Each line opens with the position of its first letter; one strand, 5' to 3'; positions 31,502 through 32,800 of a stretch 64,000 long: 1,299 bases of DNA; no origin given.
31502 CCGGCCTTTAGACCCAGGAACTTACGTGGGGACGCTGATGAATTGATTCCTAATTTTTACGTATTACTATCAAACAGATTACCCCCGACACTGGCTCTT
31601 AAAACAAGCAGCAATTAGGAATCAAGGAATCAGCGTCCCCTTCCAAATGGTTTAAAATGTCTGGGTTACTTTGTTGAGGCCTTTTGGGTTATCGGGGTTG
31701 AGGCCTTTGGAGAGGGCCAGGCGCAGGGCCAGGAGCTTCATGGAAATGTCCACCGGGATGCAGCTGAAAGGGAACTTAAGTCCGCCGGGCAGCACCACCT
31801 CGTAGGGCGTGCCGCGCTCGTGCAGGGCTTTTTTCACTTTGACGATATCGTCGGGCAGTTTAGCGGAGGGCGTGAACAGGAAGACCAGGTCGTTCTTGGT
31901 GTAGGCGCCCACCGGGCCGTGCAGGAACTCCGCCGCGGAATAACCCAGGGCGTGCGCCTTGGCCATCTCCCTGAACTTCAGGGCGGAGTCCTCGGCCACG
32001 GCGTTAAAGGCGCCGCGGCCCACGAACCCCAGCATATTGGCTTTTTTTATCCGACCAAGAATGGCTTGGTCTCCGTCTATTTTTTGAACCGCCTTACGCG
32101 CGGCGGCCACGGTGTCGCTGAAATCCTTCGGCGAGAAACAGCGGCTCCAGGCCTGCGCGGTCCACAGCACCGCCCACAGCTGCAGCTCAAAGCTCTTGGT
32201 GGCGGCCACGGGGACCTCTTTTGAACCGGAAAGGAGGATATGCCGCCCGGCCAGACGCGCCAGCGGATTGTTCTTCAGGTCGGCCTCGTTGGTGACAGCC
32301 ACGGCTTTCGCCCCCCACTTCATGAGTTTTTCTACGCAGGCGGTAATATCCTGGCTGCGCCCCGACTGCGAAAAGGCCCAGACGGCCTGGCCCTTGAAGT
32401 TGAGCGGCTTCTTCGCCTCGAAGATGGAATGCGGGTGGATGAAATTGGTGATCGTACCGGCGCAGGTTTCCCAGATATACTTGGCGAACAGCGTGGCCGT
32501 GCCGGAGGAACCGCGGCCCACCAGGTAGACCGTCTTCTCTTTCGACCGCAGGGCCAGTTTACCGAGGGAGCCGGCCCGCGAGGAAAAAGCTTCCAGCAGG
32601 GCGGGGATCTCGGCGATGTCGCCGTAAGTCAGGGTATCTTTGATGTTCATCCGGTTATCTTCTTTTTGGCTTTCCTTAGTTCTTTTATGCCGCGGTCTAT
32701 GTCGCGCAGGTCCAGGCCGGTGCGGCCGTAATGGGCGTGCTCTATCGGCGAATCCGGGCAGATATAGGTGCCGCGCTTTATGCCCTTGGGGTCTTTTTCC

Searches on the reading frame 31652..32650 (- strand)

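Call 7: search_protein_families(library=pfam, proteins=[window:31652-32650:-], max_evalue=0.00001)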
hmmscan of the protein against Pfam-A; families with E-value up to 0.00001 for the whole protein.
window:31652-32650:- (332 aa): 1 family
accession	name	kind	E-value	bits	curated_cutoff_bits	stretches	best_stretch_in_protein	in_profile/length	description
PF01380.27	SIS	-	5.4e-26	91.4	25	2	36-162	3-126/131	SIS domain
